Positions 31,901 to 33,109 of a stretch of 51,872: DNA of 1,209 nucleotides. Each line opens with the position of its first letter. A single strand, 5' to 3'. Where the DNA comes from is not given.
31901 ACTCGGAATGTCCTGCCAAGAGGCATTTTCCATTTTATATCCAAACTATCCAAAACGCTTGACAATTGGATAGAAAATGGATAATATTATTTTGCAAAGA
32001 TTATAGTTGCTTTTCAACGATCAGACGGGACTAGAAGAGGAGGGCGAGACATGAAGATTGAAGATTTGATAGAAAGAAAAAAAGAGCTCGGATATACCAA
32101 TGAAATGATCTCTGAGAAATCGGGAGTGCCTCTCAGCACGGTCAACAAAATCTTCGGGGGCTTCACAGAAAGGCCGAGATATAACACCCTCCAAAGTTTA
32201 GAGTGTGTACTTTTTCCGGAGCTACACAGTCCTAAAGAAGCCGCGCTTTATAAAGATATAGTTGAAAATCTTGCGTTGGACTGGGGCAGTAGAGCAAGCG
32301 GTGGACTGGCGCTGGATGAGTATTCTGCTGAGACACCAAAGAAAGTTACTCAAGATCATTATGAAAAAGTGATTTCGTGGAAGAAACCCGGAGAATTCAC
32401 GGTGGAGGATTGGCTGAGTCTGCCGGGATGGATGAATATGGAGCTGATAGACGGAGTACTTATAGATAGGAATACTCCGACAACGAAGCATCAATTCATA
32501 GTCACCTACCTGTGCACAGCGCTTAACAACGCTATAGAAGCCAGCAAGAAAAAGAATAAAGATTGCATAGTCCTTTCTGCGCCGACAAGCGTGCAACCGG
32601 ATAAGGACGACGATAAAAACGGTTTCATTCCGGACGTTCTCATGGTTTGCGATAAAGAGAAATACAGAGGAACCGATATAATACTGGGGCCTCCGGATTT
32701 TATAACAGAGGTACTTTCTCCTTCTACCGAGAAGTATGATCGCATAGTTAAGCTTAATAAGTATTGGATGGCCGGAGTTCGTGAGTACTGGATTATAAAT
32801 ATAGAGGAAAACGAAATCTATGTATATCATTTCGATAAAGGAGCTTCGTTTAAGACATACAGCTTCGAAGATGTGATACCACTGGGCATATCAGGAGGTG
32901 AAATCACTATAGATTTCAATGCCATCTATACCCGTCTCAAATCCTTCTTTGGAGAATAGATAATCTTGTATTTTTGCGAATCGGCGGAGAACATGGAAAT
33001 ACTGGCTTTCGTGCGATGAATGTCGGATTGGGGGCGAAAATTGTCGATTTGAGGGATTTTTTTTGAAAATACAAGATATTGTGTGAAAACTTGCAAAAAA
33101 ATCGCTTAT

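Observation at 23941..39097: Diverged inverted-repeat pair of DnaA-box-rich non-coding elements brackets a 14-kb block containing gyrB-gyrA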

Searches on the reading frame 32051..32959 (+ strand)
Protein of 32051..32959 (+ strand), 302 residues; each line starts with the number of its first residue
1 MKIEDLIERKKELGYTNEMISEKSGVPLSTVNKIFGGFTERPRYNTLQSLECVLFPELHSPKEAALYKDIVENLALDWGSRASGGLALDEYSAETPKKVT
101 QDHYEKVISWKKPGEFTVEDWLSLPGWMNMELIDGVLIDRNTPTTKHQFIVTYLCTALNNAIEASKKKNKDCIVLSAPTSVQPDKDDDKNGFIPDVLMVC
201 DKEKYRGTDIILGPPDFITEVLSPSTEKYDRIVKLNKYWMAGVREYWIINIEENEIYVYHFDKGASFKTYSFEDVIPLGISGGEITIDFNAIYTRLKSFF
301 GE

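Call 8: search_protein_families(library=pfam, proteins=[window:32051-32959:+])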
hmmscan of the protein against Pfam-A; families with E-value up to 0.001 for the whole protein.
window:32051-32959:+ (302 aa): 2 families
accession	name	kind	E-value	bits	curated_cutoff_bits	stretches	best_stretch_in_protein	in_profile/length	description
PF05685.18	Uma2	-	1.8e-24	86.6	27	1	126-264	11-144/172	Putative restriction endonuclease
PF01381.28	HTH_3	-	7.2e-05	23.2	23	1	9-54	4-48/55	Helix-turn-helix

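Call 89: search_protein_families(library=padloc, proteins=[window:32051-32959:+], max_evalue=0.01)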
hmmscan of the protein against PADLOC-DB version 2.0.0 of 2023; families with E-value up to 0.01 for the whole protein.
window:32051-32959:+ (302 aa): 4 families
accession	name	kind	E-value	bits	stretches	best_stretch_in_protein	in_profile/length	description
PDLC04832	PDC-S03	-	2.8e-37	126.3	1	128-278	23-172/188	-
PDLC04833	PDC-S03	-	1.1e-22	78.6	1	115-264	23-174/207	-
PDLC04834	PDC-S03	-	1.7e-20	71.5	1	128-271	23-161/184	-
PDLC04835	PDC-S03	-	8.9e-12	43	1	117-250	10-145/207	-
